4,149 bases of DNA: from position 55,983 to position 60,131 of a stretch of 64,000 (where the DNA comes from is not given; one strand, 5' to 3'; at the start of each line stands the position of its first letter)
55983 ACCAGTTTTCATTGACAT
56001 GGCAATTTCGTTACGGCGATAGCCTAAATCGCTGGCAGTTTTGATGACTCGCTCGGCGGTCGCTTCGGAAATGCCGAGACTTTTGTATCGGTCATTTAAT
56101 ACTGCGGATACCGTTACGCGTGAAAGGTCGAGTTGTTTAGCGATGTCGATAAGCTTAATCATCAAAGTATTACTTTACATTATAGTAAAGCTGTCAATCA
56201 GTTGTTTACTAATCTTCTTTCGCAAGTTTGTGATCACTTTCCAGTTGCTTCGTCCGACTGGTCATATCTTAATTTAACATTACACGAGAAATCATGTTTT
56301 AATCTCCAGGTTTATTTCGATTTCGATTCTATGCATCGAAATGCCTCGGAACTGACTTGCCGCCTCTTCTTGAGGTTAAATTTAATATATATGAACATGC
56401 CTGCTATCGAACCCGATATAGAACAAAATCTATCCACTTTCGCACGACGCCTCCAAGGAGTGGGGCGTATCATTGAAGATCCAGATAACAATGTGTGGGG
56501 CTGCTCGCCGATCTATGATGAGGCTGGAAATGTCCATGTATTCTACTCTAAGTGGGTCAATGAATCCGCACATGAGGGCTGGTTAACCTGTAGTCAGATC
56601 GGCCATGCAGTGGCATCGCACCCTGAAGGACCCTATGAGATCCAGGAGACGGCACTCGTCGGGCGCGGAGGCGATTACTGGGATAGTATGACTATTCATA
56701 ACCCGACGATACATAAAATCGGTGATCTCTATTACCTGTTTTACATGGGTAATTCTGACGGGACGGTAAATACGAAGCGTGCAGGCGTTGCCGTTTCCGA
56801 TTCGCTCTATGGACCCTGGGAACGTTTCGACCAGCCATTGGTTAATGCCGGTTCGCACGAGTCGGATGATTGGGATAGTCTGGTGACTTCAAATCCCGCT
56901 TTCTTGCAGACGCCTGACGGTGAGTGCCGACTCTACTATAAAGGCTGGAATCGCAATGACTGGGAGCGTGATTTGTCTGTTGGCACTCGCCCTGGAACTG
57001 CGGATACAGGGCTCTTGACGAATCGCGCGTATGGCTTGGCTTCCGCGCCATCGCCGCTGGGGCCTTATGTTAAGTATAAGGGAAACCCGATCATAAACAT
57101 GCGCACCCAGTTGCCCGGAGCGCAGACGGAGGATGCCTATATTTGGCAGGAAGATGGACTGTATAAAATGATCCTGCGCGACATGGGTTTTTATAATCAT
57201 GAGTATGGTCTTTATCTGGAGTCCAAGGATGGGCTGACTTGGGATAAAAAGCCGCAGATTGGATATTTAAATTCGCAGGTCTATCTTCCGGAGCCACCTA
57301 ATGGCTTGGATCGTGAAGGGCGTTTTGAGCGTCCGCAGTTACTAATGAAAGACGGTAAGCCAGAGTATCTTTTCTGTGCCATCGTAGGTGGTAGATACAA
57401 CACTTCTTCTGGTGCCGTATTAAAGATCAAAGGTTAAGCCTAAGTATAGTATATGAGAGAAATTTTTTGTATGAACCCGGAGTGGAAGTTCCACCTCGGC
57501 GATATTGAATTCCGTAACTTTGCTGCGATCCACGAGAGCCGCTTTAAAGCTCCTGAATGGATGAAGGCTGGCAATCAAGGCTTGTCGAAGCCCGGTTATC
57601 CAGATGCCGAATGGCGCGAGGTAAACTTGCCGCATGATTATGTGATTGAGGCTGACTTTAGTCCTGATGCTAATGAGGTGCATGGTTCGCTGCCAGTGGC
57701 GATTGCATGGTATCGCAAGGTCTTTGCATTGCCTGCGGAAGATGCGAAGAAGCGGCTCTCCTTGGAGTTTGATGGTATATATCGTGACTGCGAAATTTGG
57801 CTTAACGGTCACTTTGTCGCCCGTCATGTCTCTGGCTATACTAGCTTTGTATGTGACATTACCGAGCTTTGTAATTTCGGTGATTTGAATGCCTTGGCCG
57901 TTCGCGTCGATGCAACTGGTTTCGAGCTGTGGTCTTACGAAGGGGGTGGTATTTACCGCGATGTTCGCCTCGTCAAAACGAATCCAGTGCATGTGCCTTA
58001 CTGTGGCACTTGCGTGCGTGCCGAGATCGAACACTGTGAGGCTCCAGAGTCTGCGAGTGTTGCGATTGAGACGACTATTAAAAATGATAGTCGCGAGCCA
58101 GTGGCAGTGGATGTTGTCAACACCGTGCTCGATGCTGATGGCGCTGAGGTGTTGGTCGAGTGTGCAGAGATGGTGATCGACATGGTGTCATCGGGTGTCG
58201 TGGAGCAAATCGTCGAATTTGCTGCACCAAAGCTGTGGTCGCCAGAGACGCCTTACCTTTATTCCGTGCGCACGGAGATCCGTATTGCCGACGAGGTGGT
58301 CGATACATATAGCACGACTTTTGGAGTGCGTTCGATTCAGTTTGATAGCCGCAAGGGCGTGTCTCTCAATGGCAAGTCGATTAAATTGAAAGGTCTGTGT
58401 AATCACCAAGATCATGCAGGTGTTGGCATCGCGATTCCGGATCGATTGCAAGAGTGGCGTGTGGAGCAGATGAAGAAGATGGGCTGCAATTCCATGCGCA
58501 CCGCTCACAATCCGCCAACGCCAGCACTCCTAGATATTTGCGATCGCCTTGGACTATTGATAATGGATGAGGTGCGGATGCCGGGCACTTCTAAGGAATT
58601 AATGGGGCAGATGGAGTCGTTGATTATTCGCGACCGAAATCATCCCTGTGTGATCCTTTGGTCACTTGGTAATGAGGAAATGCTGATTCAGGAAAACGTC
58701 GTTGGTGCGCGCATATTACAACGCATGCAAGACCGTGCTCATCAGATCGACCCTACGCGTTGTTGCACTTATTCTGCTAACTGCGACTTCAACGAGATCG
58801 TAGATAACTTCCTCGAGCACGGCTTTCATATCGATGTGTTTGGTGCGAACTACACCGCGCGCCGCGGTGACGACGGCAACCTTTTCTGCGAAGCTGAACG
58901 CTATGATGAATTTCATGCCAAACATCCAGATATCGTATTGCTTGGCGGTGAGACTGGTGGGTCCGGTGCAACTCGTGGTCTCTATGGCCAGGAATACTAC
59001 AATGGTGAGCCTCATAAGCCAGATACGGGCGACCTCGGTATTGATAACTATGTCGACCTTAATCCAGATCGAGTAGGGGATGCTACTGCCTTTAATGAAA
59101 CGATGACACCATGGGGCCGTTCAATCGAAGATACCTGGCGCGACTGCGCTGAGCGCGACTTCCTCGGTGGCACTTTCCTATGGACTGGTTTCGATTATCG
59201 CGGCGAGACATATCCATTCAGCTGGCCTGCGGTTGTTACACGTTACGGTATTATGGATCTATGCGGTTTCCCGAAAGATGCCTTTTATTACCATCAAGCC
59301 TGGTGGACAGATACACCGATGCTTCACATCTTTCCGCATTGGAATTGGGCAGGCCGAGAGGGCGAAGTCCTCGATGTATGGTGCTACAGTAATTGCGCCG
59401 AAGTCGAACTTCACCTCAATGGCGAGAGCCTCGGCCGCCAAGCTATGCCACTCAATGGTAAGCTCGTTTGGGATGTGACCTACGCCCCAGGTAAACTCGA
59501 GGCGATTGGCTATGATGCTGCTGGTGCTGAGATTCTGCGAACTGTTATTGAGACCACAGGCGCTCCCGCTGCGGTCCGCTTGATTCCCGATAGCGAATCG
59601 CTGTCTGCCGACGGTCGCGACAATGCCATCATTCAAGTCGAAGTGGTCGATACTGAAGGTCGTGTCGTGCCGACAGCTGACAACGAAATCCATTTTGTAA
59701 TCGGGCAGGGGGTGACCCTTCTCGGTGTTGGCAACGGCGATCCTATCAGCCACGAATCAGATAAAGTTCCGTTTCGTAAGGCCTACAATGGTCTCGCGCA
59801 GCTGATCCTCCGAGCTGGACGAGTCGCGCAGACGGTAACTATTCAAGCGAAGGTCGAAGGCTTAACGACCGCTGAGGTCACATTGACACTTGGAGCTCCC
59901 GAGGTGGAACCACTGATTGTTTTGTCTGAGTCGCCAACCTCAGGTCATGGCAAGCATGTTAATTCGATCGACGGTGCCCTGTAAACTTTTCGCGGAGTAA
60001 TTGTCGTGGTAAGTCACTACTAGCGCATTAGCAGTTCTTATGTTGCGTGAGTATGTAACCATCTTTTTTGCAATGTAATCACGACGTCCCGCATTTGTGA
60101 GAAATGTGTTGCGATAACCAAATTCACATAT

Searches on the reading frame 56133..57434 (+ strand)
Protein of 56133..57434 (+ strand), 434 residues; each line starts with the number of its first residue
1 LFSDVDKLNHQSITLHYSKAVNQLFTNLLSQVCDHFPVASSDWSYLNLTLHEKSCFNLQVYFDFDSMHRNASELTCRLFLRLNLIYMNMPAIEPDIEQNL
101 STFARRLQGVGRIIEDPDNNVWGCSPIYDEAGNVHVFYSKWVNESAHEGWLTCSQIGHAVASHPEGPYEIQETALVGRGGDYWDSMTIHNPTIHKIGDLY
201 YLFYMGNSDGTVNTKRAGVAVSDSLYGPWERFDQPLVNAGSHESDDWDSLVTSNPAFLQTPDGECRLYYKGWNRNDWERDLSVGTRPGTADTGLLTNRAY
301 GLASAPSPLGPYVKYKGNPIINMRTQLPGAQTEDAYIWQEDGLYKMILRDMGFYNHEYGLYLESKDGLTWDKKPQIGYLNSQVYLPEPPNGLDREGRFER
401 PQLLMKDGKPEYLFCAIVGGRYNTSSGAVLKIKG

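Call 7: search_protein_families(library=pfam, proteins=[window:56133-57434:+], max_evalue=0.001)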
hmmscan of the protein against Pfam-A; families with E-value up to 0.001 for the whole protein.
window:56133-57434:+ (434 aa): 1 family
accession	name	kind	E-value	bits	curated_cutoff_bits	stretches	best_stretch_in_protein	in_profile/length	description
PF04616.20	Glyco_hydro_43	-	9.5e-09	35.4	32.2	1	127-274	127-264/288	Glycosyl hydrolases family 43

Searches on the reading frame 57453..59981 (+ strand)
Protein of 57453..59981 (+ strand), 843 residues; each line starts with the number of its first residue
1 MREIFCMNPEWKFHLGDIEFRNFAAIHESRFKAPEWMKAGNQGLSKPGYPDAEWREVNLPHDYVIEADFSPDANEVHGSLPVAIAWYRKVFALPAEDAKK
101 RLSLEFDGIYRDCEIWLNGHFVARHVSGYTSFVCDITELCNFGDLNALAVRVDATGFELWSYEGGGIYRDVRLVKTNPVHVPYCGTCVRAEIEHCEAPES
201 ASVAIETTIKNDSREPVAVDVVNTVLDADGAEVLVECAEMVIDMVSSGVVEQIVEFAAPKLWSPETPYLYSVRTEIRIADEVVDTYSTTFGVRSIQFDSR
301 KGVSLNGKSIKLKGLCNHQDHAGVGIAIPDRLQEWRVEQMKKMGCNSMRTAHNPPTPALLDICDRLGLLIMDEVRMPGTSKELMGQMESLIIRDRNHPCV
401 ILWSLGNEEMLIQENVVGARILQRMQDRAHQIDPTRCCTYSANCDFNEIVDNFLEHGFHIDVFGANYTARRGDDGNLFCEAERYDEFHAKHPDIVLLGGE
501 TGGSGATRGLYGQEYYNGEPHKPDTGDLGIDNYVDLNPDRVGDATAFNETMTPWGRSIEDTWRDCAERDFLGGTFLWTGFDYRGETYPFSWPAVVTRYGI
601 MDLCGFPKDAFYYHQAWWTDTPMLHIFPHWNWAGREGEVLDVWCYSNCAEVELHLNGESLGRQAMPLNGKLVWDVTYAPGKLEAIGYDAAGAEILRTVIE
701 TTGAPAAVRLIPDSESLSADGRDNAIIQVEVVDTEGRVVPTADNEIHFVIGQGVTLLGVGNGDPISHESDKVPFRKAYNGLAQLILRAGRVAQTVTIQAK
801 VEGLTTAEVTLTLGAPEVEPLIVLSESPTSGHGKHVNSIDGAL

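Call 7: search_protein_families(library=pfam, proteins=[window:57453-59981:+], max_evalue=0.001)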
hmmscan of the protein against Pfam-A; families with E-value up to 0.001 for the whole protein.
window:57453-59981:+ (843 aa): 7 families
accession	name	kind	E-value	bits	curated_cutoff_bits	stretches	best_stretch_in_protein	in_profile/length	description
PF02836.23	Glyco_hydro_2_C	-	2.1e-27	96.5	21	1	303-448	8-168/302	Glycosyl hydrolases family 2, TIM barrel domain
PF18565.7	Glyco_hydro2_C5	-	3.5e-26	91.5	32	1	709-810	2-103/103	Glycoside hydrolase family 2 C-terminal domain 5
PF16355.11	DUF4982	-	6.8e-22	77.6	23.9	1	637-694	1-60/61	Domain of unknown function (DUF4982)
PF00703.27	Glyco_hydro_2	-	1.9e-16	61.2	23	1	195-293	13-109/109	Glycosyl hydrolases family 2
PF02837.24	Glyco_hydro_2_N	-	3.5e-16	60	28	1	7-176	4-168/169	Glycosyl hydrolases family 2, sugar binding domain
PF22666.2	Glyco_hydro_2_N2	-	7.8e-08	33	27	1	85-154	50-119/167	Glycosyl hydrolase 2 galactose-binding domain-like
PF09134.16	Invasin_D3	-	1.6e-06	29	33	1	712-812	9-96/98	Invasin, domain 3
